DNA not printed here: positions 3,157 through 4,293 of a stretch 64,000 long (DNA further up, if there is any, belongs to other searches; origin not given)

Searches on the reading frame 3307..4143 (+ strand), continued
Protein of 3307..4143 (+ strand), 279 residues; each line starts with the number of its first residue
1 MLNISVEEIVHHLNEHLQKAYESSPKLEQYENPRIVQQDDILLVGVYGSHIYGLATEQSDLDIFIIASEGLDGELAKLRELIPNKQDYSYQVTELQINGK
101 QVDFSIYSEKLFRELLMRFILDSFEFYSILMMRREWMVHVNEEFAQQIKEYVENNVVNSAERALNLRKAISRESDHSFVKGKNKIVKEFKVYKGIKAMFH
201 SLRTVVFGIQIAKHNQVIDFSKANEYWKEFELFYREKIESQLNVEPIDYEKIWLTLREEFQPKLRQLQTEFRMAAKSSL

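Call 61: list_cluster_members(proteins=[P0031, P0036, P0050, P0013, P0022, P0030, P0040, P0062, P0071, P0078])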
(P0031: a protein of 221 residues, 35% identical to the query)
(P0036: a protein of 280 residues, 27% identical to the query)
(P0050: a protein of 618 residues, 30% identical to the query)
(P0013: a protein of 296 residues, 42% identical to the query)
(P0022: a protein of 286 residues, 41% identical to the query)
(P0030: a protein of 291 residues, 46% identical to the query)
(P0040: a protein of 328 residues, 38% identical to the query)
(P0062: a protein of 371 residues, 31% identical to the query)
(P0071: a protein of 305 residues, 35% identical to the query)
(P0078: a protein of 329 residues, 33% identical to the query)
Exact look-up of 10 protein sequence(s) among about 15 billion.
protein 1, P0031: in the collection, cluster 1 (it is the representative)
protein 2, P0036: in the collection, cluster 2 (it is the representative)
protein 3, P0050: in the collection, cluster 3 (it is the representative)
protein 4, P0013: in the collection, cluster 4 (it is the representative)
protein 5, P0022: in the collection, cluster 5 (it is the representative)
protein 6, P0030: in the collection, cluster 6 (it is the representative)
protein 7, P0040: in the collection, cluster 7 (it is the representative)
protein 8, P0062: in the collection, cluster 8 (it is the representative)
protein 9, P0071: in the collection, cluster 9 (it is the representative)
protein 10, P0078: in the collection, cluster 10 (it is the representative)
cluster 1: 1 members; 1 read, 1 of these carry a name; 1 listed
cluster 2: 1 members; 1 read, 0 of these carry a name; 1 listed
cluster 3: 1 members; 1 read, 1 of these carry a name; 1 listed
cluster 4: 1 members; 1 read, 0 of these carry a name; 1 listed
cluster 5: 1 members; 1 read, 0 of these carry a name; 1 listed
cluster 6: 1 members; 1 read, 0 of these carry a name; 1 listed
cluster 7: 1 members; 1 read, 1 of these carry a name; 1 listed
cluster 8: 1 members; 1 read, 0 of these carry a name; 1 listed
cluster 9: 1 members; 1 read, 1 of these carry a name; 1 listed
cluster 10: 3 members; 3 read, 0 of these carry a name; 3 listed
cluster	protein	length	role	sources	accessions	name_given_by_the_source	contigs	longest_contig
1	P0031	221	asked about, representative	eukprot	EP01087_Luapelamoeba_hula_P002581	TRINITY_DN12247_c0_g1_i1.p1 TRINITY_DN12247_c0_g1~~TRINITY_DN12247_c0_g1_i1.p1 ORF ...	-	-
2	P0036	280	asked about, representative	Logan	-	-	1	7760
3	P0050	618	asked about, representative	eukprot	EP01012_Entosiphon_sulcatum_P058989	TRINITY_DN83247_c0_g1_i1.p1 TRINITY_DN83247_c0_g1~~TRINITY_DN83247_c0_g1_i1.p1 ORF ...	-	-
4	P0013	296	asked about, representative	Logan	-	-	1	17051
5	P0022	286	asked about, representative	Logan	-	-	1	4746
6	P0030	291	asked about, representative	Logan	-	-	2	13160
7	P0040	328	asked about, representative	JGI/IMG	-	hypothetical protein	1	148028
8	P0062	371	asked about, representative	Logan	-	-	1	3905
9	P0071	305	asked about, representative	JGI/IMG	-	predicted nucleotidyltransferase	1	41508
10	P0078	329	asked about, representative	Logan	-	-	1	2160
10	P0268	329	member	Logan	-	-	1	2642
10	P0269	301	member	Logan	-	-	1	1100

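Call 65: find_encoding_contigs(protein=P0004, flank=8000, max_places=2)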
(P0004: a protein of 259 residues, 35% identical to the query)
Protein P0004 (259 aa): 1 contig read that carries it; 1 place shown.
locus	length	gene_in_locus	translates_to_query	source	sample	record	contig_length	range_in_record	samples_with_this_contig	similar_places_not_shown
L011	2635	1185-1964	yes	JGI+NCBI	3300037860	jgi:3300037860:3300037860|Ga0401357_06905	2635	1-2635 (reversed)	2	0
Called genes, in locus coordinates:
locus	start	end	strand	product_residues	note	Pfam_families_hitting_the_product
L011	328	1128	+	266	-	PF24807:WD40_CDC20-Fz (faint), PF24796:WDR55 (weak), PF25173:Beta-prop_WDR3_1st (weak)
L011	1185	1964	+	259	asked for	PF01909:NTP_transf_2 (weak)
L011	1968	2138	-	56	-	-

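Call 66: find_encoding_contigs(protein=P0036, flank=8000, max_places=1)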
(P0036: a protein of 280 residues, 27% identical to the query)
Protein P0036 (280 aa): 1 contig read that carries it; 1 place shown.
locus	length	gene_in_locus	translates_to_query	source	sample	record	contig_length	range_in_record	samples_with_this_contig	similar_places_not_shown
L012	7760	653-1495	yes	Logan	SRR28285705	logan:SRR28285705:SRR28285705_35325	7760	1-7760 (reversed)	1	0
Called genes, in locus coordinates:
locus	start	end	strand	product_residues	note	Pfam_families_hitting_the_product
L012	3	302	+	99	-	?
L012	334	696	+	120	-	-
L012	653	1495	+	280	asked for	-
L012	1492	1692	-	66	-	-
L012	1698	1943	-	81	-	-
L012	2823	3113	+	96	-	-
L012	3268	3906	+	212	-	PF00307:CH, PF09851:SHOCT (weak)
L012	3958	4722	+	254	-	PF00106:adh_short, PF01370:Epimerase (weak), PF02719:Polysacc_synt_2 (weak), PF08659:KR, PF13561:adh_short_C2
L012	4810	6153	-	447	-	PF12937:F-box-like (weak), PF07173:GRDP-like, PF27765:UCP032817-like (weak)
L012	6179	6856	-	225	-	PF01053:Cys_Met_Meta_PP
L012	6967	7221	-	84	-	PF01053:Cys_Met_Meta_PP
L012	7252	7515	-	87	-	-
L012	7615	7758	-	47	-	?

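Call 67: find_related_loci(query=A2, collection=genome_contigs, flank=5000)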
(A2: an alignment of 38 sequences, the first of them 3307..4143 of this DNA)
Query A2 (279 aa) in genome_contigs; peptide patterns used: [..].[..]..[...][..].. (x = any residue, [..] = any of these).
80 stretches matched a pattern; 7 encode a relative of the query (tblastn E <= 1e-3); 7 distinct loci.
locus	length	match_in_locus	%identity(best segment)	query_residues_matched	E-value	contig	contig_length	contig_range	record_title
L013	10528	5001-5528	28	47-275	4e-19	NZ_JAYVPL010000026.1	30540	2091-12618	MAG: Armatimonas sp. isolate GL72_DN_metabinner_2 GL72_DN_metabinner_2_25, whole genome shotgun sequence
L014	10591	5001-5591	27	24-275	2e-16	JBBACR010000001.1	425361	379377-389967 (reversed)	MAG: Candidatus Pacearchaeota archaeon isolate SO_2017_LW1_53 NODE_4_length_425361_cov_5.697649_LW64-88_2017, whole geno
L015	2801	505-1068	26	40-279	8e-15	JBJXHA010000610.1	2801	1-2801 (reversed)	MAG: Bacteroidia bacterium isolate F1F2.bin.14 k127_756587, whole genome shotgun sequence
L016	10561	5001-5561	24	36-275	2e-13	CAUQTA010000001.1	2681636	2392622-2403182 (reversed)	MAG TPA_asm: uncultured Sphingobacteriales bacterium isolate ERR9968855_bin.12_MetaWRAP_v1.3_MAG genome assembly, contig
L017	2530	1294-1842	25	36-275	1e-13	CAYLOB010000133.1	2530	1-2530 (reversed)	MAG TPA_asm: uncultured Candidatus Saccharibacteria bacterium isolate SRP286056_co3_393 genome assembly, contig: NODE_75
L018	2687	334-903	25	36-275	8e-13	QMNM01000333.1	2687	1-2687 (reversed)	MAG: Candidatus Cloacimonadota bacterium isolate B8_G9 B8_Guay9_scaffold_99463, whole genome shotgun sequence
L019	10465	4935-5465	29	47-276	1e-19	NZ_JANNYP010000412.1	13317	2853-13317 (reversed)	MAG: Armatimonas sp. isolate VAR_34_concoct_113 VAR_34_k141_162267, whole genome shotgun sequence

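Call 68: find_related_loci(query=A2, collection=viral_contigs, flank=5000)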
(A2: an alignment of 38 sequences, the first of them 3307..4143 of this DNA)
Query A2 (279 aa) in viral_contigs; peptide patterns used: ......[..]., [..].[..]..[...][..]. (x = any residue, [..] = any of these).
196 stretches matched a pattern; 100 encode a relative of the query (tblastn E <= 1e-3); the best 80 are kept; 80 distinct loci.
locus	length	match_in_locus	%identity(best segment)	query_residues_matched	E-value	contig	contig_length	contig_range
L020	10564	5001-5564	27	40-275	2e-21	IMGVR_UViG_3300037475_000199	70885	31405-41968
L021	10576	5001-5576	28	36-275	3e-19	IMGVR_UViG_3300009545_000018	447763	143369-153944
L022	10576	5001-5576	28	41-275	7e-19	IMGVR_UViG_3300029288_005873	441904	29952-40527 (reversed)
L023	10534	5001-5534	29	41-275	7e-19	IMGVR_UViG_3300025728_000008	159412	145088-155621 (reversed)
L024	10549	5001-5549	28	40-275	7e-19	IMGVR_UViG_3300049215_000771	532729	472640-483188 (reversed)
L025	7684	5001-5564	29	41-275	1e-18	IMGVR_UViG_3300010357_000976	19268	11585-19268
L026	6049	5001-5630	25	25-275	3e-18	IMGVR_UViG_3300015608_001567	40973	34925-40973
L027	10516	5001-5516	30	47-275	5e-18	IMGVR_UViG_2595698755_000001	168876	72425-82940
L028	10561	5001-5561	30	36-275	6e-18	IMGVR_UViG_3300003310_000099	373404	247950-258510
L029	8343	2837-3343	29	47-272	6e-18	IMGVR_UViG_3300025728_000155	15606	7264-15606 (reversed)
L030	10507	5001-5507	29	47-272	6e-18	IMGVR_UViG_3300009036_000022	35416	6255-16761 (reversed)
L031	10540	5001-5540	27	38-275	2e-17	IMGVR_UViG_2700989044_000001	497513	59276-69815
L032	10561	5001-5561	28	36-275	2e-17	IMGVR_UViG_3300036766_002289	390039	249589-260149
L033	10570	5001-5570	31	28-275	5e-17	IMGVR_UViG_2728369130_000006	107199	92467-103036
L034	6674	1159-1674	28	47-275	6e-17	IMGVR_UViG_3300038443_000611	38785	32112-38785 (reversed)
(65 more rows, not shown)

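Call 75: fold_search(model_id=the predicted structure, library=viral)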
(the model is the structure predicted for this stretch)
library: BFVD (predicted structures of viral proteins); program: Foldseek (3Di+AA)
matches with E <= 10: 398; with E <= 0.001: 36
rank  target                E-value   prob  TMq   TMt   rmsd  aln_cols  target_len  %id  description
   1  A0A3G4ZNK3            6.8e-12  1.00  0.65  0.78   4.4       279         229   24  Polymerase nucleotidyl transferase domain-containing protein [Terrestrivirus sp.]
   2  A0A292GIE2            1.3e-11  1.00  0.57  0.76   5.9       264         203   25  (no name in the UniProt tables at hand)
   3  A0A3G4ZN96            4.5e-11  1.00  0.59  0.22   6.6       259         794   16  Putative exonuclease [Terrestrivirus sp.]
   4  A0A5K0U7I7            2.3e-10  1.00  0.62  0.17   4.7       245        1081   18  Endonuclease V [Yasminevirus sp. GU-2018]
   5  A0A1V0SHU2            4.5e-10  1.00  0.54  0.65   6.2       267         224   19  Putative nucleotidyltransferase [Klosneuvirus KNV1]
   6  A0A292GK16            5.2e-09  1.00  0.51  0.49  11.3       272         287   18  (no name in the UniProt tables at hand)
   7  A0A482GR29            1.1e-07  1.00  0.51  0.61   6.5       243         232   15  (no name in the UniProt tables at hand)
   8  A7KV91                2.8e-07  1.00  0.46  0.49  12.3       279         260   19  (no name in the UniProt tables at hand)
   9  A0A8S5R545            5.4e-07  1.00  0.47  0.48   9.9       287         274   12  Putative nucleotidyltransferase [Ackermannviridae sp. ctaCq7]
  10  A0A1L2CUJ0            6.0e-07  1.00  0.53  0.62   6.5       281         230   16  Nucleotidyltransferase [Pectobacterium phage vB_PcaM_CBB]
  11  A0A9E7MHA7            6.7e-07  1.00  0.52  0.51   7.6       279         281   10  Uncharacterized protein [Enterococcus phage Sw5]
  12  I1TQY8                2.6e-06  1.00  0.42  0.40  11.5       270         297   14  (no name in the UniProt tables at hand)
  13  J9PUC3                3.0e-06  1.00  0.49  0.48   8.3       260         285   13  Nucleotidyltransferase [Bacillus phage BCD7]
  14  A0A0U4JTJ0            3.4e-06  1.00  0.47  0.42  10.1       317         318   12  (no name in the UniProt tables at hand)
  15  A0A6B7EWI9            3.9e-06  1.00  0.51  0.42   6.5       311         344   11  (no name in the UniProt tables at hand)
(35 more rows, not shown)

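Call 81: find_encoding_contigs(protein=P0071, flank=10000, max_places=1)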
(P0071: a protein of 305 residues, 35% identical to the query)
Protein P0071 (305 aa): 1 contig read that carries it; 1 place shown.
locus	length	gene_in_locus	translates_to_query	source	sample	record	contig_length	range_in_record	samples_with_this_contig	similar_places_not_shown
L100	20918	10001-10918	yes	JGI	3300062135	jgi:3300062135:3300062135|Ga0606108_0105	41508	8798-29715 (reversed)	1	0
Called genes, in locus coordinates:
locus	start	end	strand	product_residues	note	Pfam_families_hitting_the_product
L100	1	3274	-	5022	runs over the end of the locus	?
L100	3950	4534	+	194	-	PF00583:Acetyltransf_1, PF13508:Acetyltransf_7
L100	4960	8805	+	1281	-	PF13570:Beta-prop_ACSF4 (faint), PF01011:PQQ, PF13360:PQQ_2, PF07732:Cu-oxidase_3 (weak), PF07731:Cu-oxidase_2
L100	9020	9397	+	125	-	-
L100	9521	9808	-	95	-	PF06803:DUF1232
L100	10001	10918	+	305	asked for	-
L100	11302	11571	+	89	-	-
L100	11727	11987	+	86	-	-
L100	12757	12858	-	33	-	-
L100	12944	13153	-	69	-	-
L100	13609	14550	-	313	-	PF24796:WDR55 (faint), PF25174:Beta-prop_THOC3 (faint), PF23409:Beta-prop_EML (weak)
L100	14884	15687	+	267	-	PF00097:zf-C3HC4, PF13445:zf-RING_UBOX, PF13639:zf-RING_2, PF13920:zf-C3HC4_3, PF13923:zf-C3HC4_2, PF14447:Prok-RING_4 (weak), PF14634:zf-RING_5, PF24921:RING_XB3-XBAT31, +1 more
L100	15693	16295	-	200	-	PF04573:SPC22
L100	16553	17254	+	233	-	-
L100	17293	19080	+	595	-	PF17177:PPR_long (faint), PF01535:PPR (faint), PF12854:PPR_1 (faint), PF13041:PPR_2 (faint), PF13428:TPR_14 (faint), PF14559:TPR_19 (faint), PF12921:ATP13 (faint), PF13812:PPR_3 (faint)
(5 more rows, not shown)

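Call 82: find_encoding_contigs(protein=P0020, flank=10000, max_places=1)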
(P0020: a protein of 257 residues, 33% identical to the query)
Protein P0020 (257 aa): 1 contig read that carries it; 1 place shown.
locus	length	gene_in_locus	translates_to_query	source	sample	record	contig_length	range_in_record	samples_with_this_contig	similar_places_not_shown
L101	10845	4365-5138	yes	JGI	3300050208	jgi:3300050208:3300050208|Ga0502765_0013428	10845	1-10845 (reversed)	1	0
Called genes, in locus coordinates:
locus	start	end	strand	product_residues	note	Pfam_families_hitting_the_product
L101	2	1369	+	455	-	?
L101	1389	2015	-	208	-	-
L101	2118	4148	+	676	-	-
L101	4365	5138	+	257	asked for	PF01909:NTP_transf_2 (weak), PF18765:Polbeta (weak)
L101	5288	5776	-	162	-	-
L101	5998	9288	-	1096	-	-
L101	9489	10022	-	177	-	-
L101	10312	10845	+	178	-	?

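Call 83: find_encoding_contigs(protein=P0010, flank=10000, max_places=1)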
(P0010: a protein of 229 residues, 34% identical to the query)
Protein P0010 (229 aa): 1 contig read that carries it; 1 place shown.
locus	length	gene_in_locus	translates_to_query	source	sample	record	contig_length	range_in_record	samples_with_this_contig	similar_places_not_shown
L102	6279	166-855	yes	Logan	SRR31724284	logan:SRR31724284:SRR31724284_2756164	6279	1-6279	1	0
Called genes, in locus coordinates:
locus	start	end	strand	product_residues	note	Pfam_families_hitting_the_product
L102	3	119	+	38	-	?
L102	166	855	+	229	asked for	-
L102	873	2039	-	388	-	PF01565:FAD_binding_4, PF04030:ALO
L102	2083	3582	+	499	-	PF03372:Exo_endo_phos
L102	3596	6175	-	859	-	-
